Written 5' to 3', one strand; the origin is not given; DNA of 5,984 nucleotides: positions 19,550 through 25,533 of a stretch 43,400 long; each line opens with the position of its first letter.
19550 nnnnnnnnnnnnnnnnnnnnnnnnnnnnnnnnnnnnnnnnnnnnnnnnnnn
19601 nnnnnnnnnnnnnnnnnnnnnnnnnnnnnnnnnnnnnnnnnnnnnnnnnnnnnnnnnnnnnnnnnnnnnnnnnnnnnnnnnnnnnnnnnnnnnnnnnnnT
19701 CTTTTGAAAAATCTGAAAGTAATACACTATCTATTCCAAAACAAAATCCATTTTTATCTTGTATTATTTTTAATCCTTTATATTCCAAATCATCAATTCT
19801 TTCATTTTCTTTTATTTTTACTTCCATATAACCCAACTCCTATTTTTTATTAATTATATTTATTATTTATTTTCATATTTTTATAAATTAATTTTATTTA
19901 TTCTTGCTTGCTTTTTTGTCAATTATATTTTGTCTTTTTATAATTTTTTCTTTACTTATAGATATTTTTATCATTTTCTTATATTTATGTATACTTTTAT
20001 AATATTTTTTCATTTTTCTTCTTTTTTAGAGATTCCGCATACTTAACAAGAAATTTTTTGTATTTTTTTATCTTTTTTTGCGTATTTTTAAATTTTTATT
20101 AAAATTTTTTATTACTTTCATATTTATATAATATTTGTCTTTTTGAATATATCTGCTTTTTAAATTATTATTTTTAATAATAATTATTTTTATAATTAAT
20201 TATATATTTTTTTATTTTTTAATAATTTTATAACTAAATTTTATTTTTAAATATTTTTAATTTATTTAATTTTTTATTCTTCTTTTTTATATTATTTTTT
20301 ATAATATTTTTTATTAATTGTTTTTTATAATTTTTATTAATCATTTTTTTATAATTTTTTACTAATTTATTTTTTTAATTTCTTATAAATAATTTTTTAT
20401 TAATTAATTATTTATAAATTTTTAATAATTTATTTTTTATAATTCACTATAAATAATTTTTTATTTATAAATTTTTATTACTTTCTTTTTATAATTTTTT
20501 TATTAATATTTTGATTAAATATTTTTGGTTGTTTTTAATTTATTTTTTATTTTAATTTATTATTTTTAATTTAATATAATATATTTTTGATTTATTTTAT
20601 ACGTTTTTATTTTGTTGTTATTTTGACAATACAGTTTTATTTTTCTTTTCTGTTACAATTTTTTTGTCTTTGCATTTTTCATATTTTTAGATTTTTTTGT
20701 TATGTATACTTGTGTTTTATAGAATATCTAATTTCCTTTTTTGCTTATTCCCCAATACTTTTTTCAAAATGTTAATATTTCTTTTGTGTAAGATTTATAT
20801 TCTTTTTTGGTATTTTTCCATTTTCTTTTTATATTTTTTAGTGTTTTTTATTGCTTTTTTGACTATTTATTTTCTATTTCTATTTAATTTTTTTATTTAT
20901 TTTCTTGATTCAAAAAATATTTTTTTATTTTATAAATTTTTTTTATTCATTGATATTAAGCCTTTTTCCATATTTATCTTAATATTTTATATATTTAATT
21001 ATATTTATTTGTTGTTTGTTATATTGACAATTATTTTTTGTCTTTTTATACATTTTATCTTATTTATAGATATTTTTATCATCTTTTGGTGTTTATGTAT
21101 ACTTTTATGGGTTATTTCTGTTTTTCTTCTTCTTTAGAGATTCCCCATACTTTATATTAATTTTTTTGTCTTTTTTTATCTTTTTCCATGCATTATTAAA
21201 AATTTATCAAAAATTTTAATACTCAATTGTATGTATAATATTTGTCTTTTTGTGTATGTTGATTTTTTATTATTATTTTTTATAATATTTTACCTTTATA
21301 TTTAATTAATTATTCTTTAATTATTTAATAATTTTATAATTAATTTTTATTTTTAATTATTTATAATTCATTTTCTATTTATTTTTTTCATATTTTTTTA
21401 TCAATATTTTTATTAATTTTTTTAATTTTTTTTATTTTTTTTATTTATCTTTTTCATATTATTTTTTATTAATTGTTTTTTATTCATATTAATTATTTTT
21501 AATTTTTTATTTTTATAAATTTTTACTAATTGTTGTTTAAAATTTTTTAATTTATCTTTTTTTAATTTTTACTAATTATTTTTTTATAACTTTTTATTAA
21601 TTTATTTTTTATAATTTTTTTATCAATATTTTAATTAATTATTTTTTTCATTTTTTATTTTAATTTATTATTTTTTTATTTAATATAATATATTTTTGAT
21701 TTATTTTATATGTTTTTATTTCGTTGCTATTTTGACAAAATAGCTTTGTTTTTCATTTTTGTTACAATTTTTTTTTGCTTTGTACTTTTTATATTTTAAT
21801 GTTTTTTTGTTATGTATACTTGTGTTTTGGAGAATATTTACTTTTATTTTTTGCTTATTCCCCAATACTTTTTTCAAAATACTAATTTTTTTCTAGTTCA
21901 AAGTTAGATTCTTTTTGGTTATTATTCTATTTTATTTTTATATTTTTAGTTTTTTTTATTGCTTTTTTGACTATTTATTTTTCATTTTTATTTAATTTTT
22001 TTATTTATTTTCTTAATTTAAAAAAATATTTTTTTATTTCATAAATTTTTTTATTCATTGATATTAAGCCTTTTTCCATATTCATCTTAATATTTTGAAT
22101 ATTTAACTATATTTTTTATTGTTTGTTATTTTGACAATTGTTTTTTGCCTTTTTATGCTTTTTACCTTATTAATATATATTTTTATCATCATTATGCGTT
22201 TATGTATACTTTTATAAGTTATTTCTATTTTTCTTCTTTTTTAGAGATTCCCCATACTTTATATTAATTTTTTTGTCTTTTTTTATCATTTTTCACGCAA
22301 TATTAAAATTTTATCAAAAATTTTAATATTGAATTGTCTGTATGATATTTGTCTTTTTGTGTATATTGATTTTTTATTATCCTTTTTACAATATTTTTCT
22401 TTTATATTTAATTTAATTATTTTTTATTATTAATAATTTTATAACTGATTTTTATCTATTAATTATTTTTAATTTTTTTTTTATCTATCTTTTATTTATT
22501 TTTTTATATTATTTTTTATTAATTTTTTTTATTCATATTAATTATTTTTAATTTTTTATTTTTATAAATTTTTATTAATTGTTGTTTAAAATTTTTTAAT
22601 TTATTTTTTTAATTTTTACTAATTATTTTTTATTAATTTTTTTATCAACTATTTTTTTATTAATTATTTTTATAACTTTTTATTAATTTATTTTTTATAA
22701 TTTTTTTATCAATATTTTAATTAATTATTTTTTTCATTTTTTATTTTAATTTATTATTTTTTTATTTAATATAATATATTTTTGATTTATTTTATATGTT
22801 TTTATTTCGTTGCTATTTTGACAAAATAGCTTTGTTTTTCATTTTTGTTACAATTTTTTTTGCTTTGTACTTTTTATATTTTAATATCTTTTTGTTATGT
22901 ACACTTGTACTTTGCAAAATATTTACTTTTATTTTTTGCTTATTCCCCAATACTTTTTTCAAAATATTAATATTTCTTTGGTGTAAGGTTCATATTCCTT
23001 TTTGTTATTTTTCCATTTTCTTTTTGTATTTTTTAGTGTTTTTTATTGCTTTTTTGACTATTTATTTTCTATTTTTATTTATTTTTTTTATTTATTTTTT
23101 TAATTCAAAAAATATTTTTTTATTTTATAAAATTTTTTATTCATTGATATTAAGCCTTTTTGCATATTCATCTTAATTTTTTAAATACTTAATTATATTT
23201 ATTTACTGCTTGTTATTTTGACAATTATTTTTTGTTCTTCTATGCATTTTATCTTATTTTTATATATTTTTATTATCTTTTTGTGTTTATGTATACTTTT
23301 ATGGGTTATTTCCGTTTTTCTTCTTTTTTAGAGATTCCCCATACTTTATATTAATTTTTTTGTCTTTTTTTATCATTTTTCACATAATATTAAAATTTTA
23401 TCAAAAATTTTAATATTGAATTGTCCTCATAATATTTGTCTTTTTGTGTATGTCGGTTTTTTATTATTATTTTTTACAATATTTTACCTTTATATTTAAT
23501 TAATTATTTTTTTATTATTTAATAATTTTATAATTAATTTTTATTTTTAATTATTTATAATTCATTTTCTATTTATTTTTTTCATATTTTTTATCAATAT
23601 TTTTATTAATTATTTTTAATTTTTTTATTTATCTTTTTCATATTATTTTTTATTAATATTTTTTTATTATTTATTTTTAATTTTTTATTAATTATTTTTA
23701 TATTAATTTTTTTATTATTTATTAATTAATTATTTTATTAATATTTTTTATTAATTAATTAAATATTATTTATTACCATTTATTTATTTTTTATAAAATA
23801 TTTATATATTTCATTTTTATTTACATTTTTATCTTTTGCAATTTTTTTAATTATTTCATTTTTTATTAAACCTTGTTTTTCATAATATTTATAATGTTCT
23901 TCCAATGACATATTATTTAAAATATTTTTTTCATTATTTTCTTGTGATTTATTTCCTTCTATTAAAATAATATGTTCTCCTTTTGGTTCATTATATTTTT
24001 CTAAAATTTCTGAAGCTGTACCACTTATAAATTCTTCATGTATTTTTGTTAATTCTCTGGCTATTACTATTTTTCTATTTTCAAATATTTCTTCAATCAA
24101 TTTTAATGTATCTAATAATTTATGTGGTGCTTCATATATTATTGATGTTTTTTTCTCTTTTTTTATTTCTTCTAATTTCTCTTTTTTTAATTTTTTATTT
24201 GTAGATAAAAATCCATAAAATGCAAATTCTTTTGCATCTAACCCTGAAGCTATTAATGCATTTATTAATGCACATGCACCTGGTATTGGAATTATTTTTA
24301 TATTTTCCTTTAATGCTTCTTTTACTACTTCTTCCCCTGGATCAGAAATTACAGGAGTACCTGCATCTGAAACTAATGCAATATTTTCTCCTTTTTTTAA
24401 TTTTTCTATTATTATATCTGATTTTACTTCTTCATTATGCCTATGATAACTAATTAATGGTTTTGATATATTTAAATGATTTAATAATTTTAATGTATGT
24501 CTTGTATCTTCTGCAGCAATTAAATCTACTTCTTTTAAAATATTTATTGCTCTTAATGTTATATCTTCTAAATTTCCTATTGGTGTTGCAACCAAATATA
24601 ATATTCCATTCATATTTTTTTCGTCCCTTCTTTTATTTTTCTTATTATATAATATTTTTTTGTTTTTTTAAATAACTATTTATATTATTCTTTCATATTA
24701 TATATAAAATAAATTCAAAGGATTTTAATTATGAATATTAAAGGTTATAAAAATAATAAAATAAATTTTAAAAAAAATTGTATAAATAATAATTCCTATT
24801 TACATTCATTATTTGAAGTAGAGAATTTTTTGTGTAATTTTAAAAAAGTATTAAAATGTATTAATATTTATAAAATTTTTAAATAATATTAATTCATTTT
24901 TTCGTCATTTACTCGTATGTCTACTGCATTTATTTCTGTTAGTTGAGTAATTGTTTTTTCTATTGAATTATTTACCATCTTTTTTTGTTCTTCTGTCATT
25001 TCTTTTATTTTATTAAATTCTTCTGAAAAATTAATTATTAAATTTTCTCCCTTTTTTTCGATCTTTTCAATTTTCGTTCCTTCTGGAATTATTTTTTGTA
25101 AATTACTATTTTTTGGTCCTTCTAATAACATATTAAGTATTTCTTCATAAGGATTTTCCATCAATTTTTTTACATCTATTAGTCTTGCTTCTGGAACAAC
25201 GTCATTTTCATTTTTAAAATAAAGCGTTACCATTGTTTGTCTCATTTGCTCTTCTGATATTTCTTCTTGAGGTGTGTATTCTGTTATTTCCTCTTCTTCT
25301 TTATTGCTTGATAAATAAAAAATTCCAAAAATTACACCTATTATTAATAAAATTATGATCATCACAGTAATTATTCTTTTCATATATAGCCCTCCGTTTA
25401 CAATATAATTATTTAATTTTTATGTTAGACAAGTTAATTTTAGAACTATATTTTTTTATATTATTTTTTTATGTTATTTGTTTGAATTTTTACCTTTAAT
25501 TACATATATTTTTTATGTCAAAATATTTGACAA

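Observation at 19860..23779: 3.9-kb ORF-poor tandem array of a roughly 1.1-kb unit inserted between the yabB-like methyltransferase gene and rsmI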

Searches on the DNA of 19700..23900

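Call 40: search_rna_families(source=window, start=19700, end=23900, threshold=evalue, max_evalue=10)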
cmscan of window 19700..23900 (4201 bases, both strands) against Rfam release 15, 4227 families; matches with E-value up to 10: 0.
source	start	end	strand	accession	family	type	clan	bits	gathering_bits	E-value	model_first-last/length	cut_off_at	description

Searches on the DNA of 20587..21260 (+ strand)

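Call 36: search_dna_similar(query=window:20587-21260:+, collection=plasmids, mode=distant, max_rows=10)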
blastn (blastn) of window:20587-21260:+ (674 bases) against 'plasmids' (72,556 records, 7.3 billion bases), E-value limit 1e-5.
No match.

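Call 37: search_dna_similar(query=window:20587-21260:+, collection=phages, mode=distant, max_rows=10)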
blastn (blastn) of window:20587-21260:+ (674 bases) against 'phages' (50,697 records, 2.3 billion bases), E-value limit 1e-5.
No match.

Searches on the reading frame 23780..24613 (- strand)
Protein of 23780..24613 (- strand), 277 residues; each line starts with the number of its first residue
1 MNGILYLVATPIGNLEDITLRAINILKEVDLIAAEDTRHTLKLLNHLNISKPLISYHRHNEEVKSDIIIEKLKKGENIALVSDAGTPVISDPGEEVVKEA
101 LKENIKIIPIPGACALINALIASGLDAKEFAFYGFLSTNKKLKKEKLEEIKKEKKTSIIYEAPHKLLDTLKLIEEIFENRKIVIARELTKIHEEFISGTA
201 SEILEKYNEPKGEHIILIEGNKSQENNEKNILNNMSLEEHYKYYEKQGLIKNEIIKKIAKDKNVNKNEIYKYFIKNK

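Call 10: search_protein_families(library=pfam, proteins=[window:23780-24613:-])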
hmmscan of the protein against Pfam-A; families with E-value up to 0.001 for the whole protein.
window:23780-24613:- (277 aa): 1 family
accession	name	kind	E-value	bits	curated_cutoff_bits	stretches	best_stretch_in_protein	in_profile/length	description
PF00590.25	TP_methylase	-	2.8e-32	112.8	27.8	1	5-203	2-211/212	Tetrapyrrole (Corrin/Porphyrin) Methylases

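Call 13: find_encoding_contigs(protein=window:23780-24613:-, flank=10000, max_places=10)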
Protein window:23780-24613:- (277 aa): no gene with exactly this product is on record in the collection.

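Call 15: find_related_loci(query=window:23780-24613:-, collection=genome_contigs, flank=10000)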
Query window:23780-24613:- (277 aa) in genome_contigs; peptide patterns used: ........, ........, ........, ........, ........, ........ (x = any residue, [..] = any of these).
599 stretches matched a pattern (row limit reached: there are more); 198 encode a relative of the query (tblastn E <= 1e-3); the best 80 are kept; 80 distinct loci.
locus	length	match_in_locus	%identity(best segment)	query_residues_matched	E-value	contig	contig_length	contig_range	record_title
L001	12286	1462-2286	80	1-274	2e-141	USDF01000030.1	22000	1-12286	uncultured Clostridium sp. isolate UMGS1612 genome assembly, contig: NODE_642_length_22000_cov_4.303896, whole genome sh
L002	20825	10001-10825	80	1-274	3e-140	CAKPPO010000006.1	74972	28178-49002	MAG: uncultured Clostridia bacterium isolate REFINED_METABAT215_TOP10_CONTIGS_1500_ASSEMBLY_K77_MERGED__Hadza_MoBio_hadz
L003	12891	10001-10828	84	1-277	7e-138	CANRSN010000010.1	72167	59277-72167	MAG TPA_asm: uncultured Clostridiaceae bacterium isolate SRR15730535_bin.30_metawrap_v1.3_MAG genome assembly, contig: N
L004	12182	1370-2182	78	1-270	1e-135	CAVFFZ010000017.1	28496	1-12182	Lachnospiraceae bacterium isolate G02614-L1_cleanbin_000025 genome assembly, contig: Spades_G02614-L1_contig_806, whole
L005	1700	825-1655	75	1-276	1e-144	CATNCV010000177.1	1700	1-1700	MAG TPA_asm: uncultured Clostridiaceae bacterium isolate MGG23553_1680015481 genome assembly, contig: SRR10120763_3963,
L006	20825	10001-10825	76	1-274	2e-133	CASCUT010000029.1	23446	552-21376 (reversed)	MAG: uncultured Clostridia bacterium isolate single-wildmice_C1245.15_1675168412 genome assembly, contig: NODE_1781_leng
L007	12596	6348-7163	76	2-276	7e-131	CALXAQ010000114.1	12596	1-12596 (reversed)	MAG: uncultured Clostridia bacterium isolate E0_DM__bin141 genome assembly, contig: E0_DM__k127_1965217, whole genome sh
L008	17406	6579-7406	76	1-275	3e-130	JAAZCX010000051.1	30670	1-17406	MAG: Clostridiaceae bacterium isolate AS07pgkLD_81 92432_AS07, whole genome shotgun sequence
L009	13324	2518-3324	73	3-274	5e-129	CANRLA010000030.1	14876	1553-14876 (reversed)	MAG: uncultured Clostridia bacterium isolate Lapin-033__bin63 genome assembly, contig: Lapin-033__NODE_3430_length_14876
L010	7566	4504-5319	73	1-271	1e-128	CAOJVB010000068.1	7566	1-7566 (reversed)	MAG TPA_asm: uncultured Clostridiaceae bacterium isolate SRR17684647_bin.47_metawrap_v1.3_MAG genome assembly, contig: N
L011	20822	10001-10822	73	1-274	4e-128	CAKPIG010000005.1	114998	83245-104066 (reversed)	MAG: uncultured Clostridia bacterium isolate REFINED_METABAT215_TOP10_CONTIGS_1500_ASSEMBLY_K77_MERGED__Nepal_MoBio_Fibe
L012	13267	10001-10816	75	1-271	6e-128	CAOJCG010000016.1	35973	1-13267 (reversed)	MAG TPA_asm: uncultured Clostridiaceae bacterium isolate SRR13428083_bin.1_metawrap_v1.3_MAG genome assembly, contig: NO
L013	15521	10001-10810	73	1-273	2e-126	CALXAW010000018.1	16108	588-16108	MAG: uncultured Clostridia bacterium isolate BRZ_CN__bin24 genome assembly, contig: BRZ_CN__NODE_4989_length_16108_cov_4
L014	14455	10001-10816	71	5-275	2e-125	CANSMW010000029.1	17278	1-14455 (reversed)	MAG TPA_asm: uncultured Clostridium sp. isolate SRR15510240_bin.42_metawrap_v1.3_MAG genome assembly, contig: NODE.1672_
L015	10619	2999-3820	70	1-274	4e-125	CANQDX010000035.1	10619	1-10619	MAG: uncultured Clostridia bacterium isolate Lapin-005__bin99 genome assembly, contig: Lapin-005__NODE_8619_length_10619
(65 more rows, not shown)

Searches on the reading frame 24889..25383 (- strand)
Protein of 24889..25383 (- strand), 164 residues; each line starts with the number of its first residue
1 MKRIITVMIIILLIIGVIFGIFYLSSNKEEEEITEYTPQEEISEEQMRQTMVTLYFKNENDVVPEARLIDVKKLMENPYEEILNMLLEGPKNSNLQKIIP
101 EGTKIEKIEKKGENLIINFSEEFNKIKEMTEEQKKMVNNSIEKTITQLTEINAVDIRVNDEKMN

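Call 10: search_protein_families(library=pfam, proteins=[window:24889-25383:-])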
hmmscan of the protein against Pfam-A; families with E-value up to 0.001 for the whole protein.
window:24889-25383:- (164 aa): 1 family
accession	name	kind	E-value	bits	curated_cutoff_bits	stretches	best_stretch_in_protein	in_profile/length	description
PF10646.14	Germane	-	1.2e-19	71.4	23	1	53-162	1-115/117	Sporulation and spore germination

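Call 69: find_encoding_contigs(protein=window:24889-25383:-, flank=10000, max_places=10)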
Protein window:24889-25383:- (164 aa): 1 contig read that carries it; 1 place shown.
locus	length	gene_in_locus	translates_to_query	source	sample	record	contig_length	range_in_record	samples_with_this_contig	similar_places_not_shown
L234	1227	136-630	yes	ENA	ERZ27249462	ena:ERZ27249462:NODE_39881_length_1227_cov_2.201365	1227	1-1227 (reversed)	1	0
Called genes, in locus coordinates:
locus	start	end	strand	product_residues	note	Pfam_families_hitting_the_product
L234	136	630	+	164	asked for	PF10646:Germane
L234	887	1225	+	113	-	?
